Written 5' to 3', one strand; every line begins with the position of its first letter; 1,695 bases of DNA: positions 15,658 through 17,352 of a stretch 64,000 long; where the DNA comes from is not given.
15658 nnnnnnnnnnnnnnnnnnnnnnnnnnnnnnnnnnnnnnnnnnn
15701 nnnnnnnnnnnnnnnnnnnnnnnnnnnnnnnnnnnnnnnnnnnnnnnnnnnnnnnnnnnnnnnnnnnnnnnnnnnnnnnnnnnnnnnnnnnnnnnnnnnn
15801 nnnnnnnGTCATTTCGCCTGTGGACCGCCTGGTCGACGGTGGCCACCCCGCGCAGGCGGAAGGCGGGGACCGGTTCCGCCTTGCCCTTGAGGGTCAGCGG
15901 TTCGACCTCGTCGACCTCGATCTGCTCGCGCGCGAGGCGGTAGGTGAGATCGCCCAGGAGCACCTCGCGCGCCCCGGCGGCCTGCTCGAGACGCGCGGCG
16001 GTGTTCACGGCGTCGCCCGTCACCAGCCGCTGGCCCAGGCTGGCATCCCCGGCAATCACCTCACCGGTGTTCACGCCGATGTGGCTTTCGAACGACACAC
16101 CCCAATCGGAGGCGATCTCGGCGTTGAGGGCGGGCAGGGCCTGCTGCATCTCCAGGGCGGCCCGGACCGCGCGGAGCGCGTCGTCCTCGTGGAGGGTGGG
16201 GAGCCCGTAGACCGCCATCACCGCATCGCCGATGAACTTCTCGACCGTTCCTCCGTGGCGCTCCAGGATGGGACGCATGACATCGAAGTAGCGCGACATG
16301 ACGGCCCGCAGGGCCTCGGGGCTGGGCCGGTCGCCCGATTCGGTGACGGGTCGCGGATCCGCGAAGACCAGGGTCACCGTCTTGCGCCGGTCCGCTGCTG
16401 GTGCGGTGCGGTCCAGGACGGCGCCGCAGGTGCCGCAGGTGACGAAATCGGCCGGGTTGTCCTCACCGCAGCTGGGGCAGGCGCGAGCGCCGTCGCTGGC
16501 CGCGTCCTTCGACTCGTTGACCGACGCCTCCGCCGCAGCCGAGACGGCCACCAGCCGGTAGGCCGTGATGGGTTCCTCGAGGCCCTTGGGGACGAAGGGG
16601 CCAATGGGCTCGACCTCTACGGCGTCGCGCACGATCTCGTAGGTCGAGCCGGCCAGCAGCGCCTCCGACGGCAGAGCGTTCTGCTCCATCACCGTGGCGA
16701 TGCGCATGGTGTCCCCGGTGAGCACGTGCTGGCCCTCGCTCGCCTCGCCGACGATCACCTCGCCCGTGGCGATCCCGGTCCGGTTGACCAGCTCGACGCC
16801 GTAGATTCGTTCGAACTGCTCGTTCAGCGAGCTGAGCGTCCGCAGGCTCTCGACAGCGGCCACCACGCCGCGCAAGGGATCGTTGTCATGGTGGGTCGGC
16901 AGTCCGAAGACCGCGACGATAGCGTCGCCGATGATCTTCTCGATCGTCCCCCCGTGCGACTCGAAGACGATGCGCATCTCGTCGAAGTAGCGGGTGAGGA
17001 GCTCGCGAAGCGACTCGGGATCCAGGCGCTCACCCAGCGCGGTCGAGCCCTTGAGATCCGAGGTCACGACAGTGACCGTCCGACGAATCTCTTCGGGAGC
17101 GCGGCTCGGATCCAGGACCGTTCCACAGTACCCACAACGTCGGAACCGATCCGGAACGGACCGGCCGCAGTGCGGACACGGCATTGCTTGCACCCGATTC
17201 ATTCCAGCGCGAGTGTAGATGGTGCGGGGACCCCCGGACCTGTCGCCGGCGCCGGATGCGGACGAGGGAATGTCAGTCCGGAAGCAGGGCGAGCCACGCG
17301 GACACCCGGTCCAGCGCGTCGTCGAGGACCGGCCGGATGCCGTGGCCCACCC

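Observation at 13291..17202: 1303-aa STAND protein with two (zinc-ribbon + nucleotidyl cyclase) modules feeding an NB-ARC ATPase and TPR array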

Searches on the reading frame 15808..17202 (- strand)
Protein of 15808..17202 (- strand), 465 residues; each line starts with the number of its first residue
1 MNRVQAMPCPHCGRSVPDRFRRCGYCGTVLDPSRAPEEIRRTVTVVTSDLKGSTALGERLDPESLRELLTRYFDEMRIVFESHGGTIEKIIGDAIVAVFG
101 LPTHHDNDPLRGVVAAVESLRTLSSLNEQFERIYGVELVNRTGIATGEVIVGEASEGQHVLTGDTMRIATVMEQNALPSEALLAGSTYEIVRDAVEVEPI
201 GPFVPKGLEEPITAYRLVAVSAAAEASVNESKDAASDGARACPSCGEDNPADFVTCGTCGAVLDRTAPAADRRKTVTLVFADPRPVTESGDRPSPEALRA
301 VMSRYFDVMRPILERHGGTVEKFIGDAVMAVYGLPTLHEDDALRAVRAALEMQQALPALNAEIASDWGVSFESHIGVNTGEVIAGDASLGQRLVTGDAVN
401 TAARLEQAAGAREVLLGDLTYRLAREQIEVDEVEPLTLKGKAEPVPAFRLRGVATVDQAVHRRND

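Call 44: predict_structure(alignment_id=A2)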
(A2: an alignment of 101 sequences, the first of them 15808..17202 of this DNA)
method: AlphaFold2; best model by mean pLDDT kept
length: 465 residues; sequences in the alignment: 101
mean_pLDDT: 86.6   pTM: 0.76
mean pLDDT of the five models: 86.6, 85.6, 85.1, 84.8, 83.7
residues with pLDDT >= 90: 257; 70-90: 150; 50-70: 49; < 50: 9
segments of 3 or more residues with pLDDT < 50: 463-465
pLDDT, mean of each block of 10 residues (from residue 1): 80 93 90 73 94 81 82 91 85 85 89 98 97 95 94 59 88 95 98 98 87 97 94 68 79 85 66 85 92 83 90 93 74 87 97 97 95 95 63 68 93 97 96 89 92 72 47
secondary structure, 60 per line:
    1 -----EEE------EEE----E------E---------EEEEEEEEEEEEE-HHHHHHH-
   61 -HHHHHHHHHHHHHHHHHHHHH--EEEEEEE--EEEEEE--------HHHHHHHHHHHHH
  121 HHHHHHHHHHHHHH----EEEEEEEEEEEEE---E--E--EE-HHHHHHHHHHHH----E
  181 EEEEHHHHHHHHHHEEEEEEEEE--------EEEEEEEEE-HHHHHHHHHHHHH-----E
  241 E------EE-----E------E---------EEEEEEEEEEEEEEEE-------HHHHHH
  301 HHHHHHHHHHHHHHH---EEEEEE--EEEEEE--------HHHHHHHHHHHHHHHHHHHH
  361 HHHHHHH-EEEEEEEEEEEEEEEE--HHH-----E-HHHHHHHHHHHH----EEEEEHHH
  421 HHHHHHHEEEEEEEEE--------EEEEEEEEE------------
elements in order: E6-8 E15-17 E39-51 H53-59 H62-82 E85-91 E94-99 H108-134 E139-151 H164-175 E180-184 H185-194 E195-203 E212-220 H222-234 E272-287 H295-315 E319-324 E327-332 H341-367 E369-384 H397-408 E413-417 H418-427 E428-436 E445-453
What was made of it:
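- AF2 model pLDDT 86.6, pTM 0.76 (call 44).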

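Call 47: fold_search(model_id=the predicted structure, library=pdb)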
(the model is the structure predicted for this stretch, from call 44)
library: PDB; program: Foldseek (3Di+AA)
matches with E <= 10: 913; with E <= 0.001: 220
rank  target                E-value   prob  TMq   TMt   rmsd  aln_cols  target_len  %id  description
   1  9u3p_A                1.6e-21  1.00  0.60  0.57  10.0       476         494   16  Cryo-EM structure of human AC9-Gs complex (soluble domain) (released 2025-06-11)
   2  6r4p_A                3.7e-20  1.00  0.60  0.58   9.3       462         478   17  Structure of a soluble domain of adenylyl cyclase bound to an activated stimulatory G protein (released 2019-05-08)
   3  7pdd_A                6.6e-20  1.00  0.57  0.58   9.0       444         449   17  Focus refinement of soluble domain of Adenylyl cyclase 9 in complex with DARPin C4 and MANT-GTP (released 2022-01-19)
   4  7pdf_A                7.0e-20  1.00  0.59  0.60   9.3       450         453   18  focus refinement of soluble domain of adenylyl cyclase 9 in complex with Gs protein alpha subunit and MANT-GTP (released 2022-01-26)
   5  4clp                  2.8e-19  1.00  0.60  0.60   6.4       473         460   17  Crystal structure of human soluble Adenylyl Cyclase complex with adenosine-3',5'-cyclic-monophosphate (released 2014-03-05)
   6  4clt                  4.8e-19  1.00  0.60  0.60   6.4       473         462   17  Crystal structure of human soluble Adenylyl Cyclase with adenosine-3', 5'-cyclic-monophosphate and pyrophosphate (released 2014-03-05)
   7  8co7                  6.7e-19  1.00  0.56  0.56   8.9       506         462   16  Crystal structure of human soluble adenylyl cyclase (sAC) in complex with inhibitor TDI-09066 (released 2024-01-03)
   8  4usu                  1.8e-18  1.00  0.58  0.58   6.7       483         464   17  Crystal structure of human soluble Adenylyl Cyclase in complex with alpha,beta-methyleneadenosine-5'-triphosphate (released 2014-07-30)
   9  5iv4                  2.7e-18  1.00  0.61  0.62   6.2       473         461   18  Crystal structure of the human soluble adenylyl cyclase in complex with the allosteric inhibitor LRE1 (released 2016-08-17)
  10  4clw                  7.3e-18  1.00  0.59  0.59   6.6       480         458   16  Crystal structure of human soluble Adenylyl Cyclase in complex with alpha,beta-methyleneadenosine-5'-triphosphate soaked (released 2014-03-05)
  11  4cm0                  7.3e-18  1.00  0.56  0.57   7.4       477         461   17  Crystal structure of human soluble Adenylyl Cyclase with alpha,beta- methyleneadenosine-5'-triphosphate soaked with bica (released 2014-03-05)
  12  8coj                  1.2e-17  1.00  0.59  0.60   6.2       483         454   17  Crystal structure of human soluble adenylyl cyclase catalytic domain in complex with the inhibitor TDI-10228 (released 2023-04-26)
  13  5d0r                  1.4e-17  1.00  0.60  0.61   6.3       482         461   16  Crystal structure of human soluble Adenylyl Cyclase with the inhibitor bithionol (released 2016-03-16)
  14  4clk                  2.1e-17  1.00  0.60  0.61   6.1       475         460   17  Crystal structure of human soluble Adenylyl Cyclase in complex with alpha,beta-methyleneadenosine-5'-triphosphate (released 2014-03-05)
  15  8cot                  2.1e-17  1.00  0.59  0.60   6.6       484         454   16  Complex of human soluble adenylyl cyclase 10 catalytic core with inhibitor TDI-10962 (released 2023-04-26)
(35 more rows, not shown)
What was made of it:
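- Foldseek TMq is 0.60 for two-domain targets against 0.38 for single-domain hits (call 47).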

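Call 75: search_protein_representatives(protein=window:15808-17202:-)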
Query: 465 residues. Proteins with E-value up to 0.001 (for the whole library): 95558; up to 1e-10: 48643; up to 1e-30: 3657. The best 150 are listed.
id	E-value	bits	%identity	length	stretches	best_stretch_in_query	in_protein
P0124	1.3e-183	627.4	66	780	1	8-465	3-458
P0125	1.2e-177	607.7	65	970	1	8-453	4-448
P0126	6.9e-146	503.0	57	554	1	6-454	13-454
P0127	6.7e-139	480.0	53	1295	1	8-457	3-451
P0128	1.6e-126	439.2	51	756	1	8-454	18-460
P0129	1.6e-124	432.6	56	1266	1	38-456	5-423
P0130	2.1e-123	428.9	53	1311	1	8-456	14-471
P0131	1.0e-121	423.4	55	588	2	268-459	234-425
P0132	9.1e-116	403.8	54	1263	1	37-454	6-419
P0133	1.7e-112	393.0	50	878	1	7-463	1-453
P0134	2.4e-111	389.2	52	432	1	26-449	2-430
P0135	7.3e-111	387.6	48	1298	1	6-457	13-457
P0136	2.2e-105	369.6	61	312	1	46-357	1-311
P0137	3.4e-104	365.6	61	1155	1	160-465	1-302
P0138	1.3e-103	363.7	50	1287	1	7-453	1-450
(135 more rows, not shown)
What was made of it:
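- Single-module proteins match the query's residues 241-455 at their own residues 3-217 (call 75).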

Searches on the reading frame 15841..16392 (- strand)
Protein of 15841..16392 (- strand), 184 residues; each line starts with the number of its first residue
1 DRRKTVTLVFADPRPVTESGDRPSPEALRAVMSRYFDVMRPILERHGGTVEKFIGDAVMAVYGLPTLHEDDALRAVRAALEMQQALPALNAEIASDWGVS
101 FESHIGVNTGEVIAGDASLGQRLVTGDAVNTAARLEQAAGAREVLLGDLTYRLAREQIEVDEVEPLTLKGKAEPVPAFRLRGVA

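Call 10: search_solved_structures(query=window:15841-16392:-, max_evalue=0.001, show_alignments=3)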
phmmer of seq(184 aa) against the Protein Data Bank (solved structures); distinct sequences matched with E-value up to 0.001: 46.
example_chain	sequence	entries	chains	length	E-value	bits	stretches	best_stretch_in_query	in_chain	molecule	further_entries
2w01_A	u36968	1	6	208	1.5e-27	99.9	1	3-183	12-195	ADENYLATE CYCLASE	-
6fht_A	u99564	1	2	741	4.6e-27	98.3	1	3-183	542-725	Bacteriophytochrome,Adenylate cyclase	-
3r5g_A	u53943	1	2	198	5.9e-22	81.7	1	2-179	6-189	CyaB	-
5oyh_A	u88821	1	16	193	2.6e-14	56.8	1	4-173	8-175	Nucleotide cyclase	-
6sir_A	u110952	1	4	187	5.2e-14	55.9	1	4-173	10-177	Nucleotide cyclase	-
6aoa_A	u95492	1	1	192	9.9e-13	51.7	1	4-173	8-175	Bacterio-rhodopsin/guanylyl cyclase 1 fusion protein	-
6ao9_A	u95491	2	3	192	2.1e-12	50.6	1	4-173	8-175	Bacterio-rhodopsin/guanylyl cyclase 1 fusion protein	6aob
1wc0_A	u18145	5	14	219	8.3e-12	48.7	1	4-176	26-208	ADENYLATE CYCLASE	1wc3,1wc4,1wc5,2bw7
1wc1_A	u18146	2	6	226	8.9e-12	48.6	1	4-176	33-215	ADENYLATE CYCLASE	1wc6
7yzi_A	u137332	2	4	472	1.7e-10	44.4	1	5-172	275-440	Adenylate cyclase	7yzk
5x4t_A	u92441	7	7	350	2e-10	44.2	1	20-139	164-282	Photoactivated adenylyl cyclase | Family 3 adenylate cyclase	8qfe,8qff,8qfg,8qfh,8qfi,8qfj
9f1z_A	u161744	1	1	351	2e-10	44.2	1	20-139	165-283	Family 3 adenylate cyclase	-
5x4u_A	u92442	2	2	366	2.2e-10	44.1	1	20-139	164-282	Photoactivated adenylyl cyclase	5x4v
4yus_A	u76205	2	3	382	2.4e-10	43.9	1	20-139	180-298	Family 3 adenylate cyclase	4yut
9f1w_A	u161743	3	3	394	2.6e-10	43.8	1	20-139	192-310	Family 3 adenylate cyclase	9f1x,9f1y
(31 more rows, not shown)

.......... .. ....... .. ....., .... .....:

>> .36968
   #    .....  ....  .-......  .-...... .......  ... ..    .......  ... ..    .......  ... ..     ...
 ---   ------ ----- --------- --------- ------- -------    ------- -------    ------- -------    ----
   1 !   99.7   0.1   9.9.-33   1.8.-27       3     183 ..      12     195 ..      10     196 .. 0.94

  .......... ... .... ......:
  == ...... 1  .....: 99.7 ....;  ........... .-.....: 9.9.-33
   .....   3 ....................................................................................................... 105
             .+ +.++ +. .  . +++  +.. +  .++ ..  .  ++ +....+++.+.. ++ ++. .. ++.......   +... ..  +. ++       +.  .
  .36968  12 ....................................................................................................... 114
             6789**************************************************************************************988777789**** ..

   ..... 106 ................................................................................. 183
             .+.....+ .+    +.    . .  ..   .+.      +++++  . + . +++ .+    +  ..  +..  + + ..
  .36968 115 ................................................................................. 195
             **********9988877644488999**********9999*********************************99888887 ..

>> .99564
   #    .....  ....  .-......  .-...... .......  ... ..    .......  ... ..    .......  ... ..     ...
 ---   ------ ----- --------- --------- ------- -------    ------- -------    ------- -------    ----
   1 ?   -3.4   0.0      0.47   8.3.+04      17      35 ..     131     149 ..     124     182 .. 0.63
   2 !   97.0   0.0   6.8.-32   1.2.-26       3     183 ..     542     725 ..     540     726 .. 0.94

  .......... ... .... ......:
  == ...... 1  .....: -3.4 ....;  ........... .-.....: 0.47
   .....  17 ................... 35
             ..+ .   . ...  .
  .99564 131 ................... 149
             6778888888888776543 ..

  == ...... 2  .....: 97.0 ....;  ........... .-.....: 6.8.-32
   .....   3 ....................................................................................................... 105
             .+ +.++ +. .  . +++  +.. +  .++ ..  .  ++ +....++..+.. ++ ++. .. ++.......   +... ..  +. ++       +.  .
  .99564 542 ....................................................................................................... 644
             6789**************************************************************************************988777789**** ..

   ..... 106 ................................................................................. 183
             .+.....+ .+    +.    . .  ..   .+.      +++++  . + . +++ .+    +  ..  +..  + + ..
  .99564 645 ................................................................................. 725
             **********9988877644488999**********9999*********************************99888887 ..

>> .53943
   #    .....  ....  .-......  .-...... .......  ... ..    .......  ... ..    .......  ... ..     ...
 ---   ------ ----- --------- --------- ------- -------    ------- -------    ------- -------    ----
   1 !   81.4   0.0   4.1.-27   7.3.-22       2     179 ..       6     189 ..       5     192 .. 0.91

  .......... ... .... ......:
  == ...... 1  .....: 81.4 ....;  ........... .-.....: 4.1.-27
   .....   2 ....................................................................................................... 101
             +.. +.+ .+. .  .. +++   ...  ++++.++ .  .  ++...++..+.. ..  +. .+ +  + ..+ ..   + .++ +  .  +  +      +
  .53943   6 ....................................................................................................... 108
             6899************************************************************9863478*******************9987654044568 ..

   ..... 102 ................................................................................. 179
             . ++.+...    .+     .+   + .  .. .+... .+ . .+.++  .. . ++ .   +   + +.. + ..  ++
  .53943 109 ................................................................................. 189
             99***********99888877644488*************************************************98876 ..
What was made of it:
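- On Class III nucleotidyl cyclase (CHD, PF00211): Alignment to Cya2 and CyaB in call 10.
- Closest known: Single-CHD class III cyclases Cya2. Different: The arm region here is 3 residues shorter (call 10).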

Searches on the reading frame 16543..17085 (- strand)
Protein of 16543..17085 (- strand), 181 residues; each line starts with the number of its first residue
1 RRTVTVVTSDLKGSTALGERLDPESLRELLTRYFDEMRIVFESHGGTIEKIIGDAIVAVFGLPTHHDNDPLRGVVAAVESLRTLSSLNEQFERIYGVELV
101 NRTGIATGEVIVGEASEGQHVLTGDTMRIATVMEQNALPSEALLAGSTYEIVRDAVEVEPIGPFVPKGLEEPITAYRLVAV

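Call 9: search_solved_structures(query=window:16543-17085:-, max_evalue=0.001, show_alignments=3)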
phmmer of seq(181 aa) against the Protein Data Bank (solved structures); distinct sequences matched with E-value up to 0.001: 33.
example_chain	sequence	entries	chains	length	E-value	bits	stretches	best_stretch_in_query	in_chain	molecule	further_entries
6fht_A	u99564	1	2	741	5.7e-27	97.7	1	1-178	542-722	Bacteriophytochrome,Adenylate cyclase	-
2w01_A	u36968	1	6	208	4.5e-26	94.7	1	1-178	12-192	ADENYLATE CYCLASE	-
3r5g_A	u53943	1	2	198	2.6e-20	76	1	1-179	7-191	CyaB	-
1wc0_A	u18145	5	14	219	1.8e-13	53.7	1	2-174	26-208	ADENYLATE CYCLASE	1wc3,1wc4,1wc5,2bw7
1wc1_A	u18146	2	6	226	2e-13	53.6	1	2-174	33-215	ADENYLATE CYCLASE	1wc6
6aoa_A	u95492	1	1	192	2.1e-07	34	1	3-169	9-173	Bacterio-rhodopsin/guanylyl cyclase 1 fusion protein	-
6ao9_A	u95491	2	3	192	4.2e-07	33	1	3-169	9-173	Bacterio-rhodopsin/guanylyl cyclase 1 fusion protein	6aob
5oyh_A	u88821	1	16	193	4.4e-07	33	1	3-168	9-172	Nucleotide cyclase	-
6sir_A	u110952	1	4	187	8.2e-07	32.1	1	3-168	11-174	Nucleotide cyclase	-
8fx4_D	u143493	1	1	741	1.3e-06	31.5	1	3-153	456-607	Guanylyl cyclase C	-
5mbg_A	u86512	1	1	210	3.5e-06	30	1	8-136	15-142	Beta subunit of photoactivated adenylyl cyclase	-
8buz_A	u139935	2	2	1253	4.3e-06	29.7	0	3-151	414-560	Adenylate cyclase type 8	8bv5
5mbk_A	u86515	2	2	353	9.7e-06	28.6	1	8-136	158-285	Beta subunit of photoactivated adenylyl cyclase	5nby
5mbj_A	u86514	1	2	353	9.7e-06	28.6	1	8-136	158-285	Beta subunit of photoactivated adenylyl cyclase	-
5m27_A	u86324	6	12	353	9.7e-06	28.6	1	8-136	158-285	Beta subunit of photoactivated adenylyl cyclase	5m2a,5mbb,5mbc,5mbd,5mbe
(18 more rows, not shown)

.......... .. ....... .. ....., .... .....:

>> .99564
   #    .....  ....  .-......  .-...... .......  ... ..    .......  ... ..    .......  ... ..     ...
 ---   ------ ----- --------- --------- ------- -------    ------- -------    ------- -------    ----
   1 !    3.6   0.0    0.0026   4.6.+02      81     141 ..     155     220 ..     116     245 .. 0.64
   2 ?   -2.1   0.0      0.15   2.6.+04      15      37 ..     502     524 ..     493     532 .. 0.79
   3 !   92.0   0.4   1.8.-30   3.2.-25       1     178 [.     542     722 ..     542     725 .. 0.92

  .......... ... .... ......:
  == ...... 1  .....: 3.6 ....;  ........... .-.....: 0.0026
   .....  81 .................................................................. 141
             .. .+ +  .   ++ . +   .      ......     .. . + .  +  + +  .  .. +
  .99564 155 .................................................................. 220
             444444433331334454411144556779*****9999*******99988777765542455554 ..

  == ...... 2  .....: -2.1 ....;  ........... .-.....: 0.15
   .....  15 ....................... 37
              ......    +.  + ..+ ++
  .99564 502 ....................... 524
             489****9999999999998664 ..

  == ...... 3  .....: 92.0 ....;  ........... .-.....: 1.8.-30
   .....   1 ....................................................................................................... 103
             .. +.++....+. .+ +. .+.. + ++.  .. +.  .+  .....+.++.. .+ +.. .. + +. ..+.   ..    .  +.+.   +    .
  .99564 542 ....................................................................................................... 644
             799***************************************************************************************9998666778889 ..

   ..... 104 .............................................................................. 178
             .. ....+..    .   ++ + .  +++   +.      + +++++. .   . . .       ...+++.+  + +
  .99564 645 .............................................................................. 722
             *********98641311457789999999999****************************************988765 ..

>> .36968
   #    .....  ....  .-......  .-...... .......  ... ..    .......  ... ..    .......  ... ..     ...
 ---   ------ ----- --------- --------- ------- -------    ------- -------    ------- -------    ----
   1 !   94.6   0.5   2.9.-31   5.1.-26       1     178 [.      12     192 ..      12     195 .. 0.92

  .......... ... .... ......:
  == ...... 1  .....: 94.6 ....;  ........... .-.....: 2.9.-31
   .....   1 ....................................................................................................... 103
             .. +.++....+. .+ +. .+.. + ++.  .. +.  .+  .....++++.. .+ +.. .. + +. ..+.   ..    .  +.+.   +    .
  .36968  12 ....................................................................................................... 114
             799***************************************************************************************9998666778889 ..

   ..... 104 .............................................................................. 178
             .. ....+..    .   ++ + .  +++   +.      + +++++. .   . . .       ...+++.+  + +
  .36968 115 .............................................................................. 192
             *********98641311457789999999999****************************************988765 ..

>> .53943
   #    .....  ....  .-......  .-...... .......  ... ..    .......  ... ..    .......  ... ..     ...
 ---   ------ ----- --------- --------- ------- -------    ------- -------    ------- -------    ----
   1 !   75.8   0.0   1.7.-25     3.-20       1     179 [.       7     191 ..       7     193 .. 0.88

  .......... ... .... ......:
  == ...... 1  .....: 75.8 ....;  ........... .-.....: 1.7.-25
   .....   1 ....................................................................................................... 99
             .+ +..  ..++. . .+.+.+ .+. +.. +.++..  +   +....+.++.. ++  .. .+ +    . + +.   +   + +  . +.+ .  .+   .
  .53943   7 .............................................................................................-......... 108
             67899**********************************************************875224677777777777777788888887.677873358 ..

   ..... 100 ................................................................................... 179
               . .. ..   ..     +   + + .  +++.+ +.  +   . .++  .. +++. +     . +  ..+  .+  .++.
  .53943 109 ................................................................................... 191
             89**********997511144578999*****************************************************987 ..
